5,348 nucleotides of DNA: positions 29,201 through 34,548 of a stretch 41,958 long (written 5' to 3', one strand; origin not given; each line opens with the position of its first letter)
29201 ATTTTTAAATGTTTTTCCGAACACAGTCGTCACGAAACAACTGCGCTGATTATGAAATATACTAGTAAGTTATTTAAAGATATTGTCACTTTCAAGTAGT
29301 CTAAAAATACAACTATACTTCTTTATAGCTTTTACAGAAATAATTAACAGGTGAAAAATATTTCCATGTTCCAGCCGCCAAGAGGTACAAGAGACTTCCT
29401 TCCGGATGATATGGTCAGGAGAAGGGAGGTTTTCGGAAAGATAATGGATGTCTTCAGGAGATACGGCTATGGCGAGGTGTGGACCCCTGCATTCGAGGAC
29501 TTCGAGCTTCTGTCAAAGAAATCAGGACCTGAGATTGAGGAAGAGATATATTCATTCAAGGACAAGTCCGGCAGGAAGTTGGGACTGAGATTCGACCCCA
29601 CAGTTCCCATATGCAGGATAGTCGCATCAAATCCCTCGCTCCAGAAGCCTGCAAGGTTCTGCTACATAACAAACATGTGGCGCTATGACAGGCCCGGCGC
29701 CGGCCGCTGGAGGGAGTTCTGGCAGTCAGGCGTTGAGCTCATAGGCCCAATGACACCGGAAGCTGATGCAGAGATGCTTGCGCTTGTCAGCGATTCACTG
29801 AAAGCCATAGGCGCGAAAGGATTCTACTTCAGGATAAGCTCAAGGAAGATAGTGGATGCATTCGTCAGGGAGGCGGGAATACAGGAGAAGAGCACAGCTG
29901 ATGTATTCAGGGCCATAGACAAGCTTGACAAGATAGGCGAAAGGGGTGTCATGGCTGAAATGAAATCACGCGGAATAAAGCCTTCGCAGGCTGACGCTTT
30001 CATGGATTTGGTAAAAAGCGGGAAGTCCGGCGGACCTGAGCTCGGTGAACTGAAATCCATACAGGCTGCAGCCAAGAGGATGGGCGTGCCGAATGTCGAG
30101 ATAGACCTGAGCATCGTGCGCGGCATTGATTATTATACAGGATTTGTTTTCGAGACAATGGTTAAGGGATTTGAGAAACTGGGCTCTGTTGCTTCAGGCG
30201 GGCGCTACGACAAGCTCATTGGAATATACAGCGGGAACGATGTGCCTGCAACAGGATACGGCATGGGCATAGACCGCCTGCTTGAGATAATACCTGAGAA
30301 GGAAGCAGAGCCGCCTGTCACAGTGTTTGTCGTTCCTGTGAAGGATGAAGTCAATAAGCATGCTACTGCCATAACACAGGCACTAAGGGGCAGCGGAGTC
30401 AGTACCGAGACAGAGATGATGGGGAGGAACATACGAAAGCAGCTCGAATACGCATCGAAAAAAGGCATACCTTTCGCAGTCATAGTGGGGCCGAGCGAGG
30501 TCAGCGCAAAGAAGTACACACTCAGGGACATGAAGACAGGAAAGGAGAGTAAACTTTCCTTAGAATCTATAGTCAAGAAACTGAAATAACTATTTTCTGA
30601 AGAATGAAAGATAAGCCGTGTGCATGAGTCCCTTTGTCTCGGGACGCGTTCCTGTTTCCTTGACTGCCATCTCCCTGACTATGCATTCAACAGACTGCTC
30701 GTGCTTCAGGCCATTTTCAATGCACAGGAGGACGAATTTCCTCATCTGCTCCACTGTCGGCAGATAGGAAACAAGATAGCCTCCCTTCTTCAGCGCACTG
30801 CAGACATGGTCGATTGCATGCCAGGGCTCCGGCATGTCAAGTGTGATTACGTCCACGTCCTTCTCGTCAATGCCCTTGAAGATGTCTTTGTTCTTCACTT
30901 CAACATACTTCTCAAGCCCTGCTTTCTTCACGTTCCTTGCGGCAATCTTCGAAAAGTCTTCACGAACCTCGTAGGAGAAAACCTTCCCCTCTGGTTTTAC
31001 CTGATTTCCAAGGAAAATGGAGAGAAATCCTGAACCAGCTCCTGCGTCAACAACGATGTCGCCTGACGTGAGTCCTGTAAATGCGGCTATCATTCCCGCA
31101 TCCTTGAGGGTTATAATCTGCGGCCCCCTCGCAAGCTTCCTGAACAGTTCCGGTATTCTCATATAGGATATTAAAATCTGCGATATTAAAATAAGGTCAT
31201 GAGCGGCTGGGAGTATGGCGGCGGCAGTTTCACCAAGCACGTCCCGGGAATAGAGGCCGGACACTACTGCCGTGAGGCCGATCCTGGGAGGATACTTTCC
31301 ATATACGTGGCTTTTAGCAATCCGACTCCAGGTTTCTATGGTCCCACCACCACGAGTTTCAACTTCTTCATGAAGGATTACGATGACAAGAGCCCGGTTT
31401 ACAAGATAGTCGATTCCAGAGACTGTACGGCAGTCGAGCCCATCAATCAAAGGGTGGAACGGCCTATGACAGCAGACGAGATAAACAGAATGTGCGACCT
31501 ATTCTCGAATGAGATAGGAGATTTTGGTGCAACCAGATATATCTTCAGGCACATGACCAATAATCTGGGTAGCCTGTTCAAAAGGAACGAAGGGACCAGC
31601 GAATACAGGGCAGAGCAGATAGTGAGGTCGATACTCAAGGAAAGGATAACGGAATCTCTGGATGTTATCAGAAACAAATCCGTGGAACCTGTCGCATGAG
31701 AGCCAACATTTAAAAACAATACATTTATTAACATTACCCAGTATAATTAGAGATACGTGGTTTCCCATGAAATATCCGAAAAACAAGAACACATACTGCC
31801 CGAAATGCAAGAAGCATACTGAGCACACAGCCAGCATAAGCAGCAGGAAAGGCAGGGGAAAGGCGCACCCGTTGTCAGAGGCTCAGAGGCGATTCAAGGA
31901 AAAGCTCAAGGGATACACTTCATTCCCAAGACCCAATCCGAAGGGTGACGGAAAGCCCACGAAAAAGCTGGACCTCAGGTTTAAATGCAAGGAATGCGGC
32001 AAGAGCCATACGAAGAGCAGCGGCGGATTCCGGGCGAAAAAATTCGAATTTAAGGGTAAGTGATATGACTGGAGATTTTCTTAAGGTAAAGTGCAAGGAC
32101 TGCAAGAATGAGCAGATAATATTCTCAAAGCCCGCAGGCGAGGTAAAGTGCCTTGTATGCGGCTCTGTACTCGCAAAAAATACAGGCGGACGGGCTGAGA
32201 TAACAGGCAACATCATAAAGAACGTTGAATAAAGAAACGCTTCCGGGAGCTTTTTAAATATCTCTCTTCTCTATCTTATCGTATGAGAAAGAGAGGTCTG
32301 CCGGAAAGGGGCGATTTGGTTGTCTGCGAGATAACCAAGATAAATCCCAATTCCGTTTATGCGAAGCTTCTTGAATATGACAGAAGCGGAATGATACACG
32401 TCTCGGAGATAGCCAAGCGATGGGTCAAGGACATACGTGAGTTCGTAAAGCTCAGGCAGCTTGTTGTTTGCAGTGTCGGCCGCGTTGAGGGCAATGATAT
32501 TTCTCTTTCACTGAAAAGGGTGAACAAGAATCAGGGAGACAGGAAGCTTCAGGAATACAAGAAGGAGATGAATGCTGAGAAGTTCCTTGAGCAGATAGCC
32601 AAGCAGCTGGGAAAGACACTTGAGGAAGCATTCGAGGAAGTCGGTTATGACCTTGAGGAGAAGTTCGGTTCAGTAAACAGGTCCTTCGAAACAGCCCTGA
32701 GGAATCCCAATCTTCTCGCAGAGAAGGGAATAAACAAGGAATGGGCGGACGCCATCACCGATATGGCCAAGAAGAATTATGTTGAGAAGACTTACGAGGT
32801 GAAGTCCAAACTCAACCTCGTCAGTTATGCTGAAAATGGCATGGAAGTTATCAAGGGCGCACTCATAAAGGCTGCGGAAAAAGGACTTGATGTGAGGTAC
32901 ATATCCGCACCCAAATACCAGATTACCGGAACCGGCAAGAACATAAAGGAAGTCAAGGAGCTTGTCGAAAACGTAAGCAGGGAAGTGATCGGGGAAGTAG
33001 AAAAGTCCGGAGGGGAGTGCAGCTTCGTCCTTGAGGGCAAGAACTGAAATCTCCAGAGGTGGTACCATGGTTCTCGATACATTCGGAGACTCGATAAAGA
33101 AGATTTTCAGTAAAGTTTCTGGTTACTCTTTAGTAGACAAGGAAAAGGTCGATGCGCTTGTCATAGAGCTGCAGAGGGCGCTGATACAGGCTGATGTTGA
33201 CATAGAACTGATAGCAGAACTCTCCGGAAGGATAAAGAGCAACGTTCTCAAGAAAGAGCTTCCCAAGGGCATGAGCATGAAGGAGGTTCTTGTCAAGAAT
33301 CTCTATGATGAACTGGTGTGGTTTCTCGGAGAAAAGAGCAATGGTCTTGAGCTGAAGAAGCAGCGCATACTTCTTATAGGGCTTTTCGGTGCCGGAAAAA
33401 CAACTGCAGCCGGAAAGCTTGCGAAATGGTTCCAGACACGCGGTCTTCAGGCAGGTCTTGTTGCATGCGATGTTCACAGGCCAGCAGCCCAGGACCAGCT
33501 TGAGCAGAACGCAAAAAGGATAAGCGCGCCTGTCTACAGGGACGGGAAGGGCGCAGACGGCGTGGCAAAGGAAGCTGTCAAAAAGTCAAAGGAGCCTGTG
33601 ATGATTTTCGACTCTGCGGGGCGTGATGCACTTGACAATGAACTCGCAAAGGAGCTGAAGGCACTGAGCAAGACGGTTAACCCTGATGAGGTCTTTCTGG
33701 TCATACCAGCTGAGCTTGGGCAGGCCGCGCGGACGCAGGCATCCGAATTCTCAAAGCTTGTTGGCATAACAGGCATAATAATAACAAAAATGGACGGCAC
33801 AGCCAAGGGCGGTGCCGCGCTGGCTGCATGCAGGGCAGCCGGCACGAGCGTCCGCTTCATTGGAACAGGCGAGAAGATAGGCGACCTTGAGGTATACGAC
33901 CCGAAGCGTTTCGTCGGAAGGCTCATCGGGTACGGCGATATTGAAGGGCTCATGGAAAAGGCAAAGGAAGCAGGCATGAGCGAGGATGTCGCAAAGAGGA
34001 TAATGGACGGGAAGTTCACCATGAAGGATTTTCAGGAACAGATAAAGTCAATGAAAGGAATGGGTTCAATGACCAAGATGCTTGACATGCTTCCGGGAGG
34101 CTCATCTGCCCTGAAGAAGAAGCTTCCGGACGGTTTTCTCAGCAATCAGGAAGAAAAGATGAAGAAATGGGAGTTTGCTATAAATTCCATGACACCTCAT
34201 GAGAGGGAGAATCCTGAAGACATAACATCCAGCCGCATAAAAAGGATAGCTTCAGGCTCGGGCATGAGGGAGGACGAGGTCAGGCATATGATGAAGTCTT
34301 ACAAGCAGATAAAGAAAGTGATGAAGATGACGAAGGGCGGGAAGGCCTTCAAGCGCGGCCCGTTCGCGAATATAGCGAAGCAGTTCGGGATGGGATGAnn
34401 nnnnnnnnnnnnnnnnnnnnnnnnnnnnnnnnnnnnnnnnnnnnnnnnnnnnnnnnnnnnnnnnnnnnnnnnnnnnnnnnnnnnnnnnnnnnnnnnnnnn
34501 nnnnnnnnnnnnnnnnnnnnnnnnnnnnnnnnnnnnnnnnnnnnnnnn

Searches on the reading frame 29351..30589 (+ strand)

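Call 68: search_protein_families(library=pfam, proteins=[window:29351-30589:+])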
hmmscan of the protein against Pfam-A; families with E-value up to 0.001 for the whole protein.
window:29351-30589:+ (412 aa): 3 families
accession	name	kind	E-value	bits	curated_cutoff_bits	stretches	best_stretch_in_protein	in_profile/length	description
PF13393.11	tRNA-synt_His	-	1.1e-61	209.3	25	1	12-310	1-308/308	Histidyl-tRNA synthetase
PF03129.25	HGTP_anticodon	-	2.9e-18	66.2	21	1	325-412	2-92/94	Anticodon binding domain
PF00587.30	tRNA-synt_2b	-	2.1e-05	25.1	29.3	1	67-315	1-176/179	tRNA synthetase class II core domain (G, H, P, S and T)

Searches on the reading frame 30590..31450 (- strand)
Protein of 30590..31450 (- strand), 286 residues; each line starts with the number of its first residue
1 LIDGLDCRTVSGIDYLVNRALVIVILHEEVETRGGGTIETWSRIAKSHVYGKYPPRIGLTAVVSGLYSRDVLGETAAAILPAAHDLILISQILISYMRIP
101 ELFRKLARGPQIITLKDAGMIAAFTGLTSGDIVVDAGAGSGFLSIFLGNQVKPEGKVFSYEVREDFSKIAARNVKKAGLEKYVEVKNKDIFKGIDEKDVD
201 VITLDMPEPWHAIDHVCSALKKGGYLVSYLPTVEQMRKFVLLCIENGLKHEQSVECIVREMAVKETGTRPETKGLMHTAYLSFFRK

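Call 68: search_protein_families(library=pfam, proteins=[window:30590-31450:-])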
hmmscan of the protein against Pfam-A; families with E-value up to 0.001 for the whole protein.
window:30590-31450:- (286 aa): 10 families
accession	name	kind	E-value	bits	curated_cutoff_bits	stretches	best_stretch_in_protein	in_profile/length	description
PF08704.16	GCD14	-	1.1e-28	101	26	1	100-266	10-182/247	tRNA methyltransferase complex GCD14 subunit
PF13847.12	Methyltransf_31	-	8.1e-11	42.2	27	1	128-232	2-113/145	Methyltransferase domain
PF01135.25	PCMT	-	8.4e-08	32.7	20.3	1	120-227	64-170/210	Protein-L-isoaspartate(D-aspartate) O-methyltransferase (PCMT)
PF13649.12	Methyltransf_25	-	9.5e-06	26.7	27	1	133-224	1-97/97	Methyltransferase domain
PF05175.20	MTS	-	1.3e-05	25.3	23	1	132-204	34-104/170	Methyltransferase small domain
PF12847.13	Methyltransf_18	-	5.1e-05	23.8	27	1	127-203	12-87/151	Methyltransferase domain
PF13679.12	Methyltransf_32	-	8e-05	23.1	27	1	131-197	27-100/143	Methyltransferase domain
PF01596.23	Methyltransf_3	-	0.00011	22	22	1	124-254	39-162/204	O-methyltransferase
PF02475.24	TRM5-TYW2_MTfase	-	0.00022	21.7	28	1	128-235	35-141/164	TRM5/TYW2 methyltransferase domain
PF00398.26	RrnaAD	-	0.00075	19.1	24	0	126-192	27-87/263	Ribosomal RNA adenine dimethylase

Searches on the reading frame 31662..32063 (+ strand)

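Call 69: search_protein_families(library=pfam, proteins=[window:31662-32063:+])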
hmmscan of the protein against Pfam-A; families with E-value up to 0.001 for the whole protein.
window:31662-32063:+ (133 aa): 1 family
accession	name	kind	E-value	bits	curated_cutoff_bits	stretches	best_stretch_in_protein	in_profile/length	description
PF00935.25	Ribosomal_L44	-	1.5e-20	73.7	25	1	51-130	1-75/76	Ribosomal protein L44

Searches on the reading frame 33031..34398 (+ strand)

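Call 69: search_protein_families(library=pfam, proteins=[window:33031-34398:+])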
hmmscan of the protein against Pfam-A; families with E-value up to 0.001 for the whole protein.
window:33031-34398:+ (455 aa): 4 families
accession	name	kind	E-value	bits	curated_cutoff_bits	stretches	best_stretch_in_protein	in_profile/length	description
PF00448.28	SRP54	-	7.7e-58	195.8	22.7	1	112-299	3-195/196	SRP54-type protein, GTPase domain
PF02978.25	SRP_SPB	-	4.4e-30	104.3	27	1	328-431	1-91/91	Signal peptide binding domain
PF02881.24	SRP54_N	-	2.8e-12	47.1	22.4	1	18-90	1-74/75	SRP54-type protein, helical bundle domain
PF01656.29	CbiA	-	0.0008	19.8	25.4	0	120-257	9-86/125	CobQ/CobB/MinD/ParA nucleotide binding domain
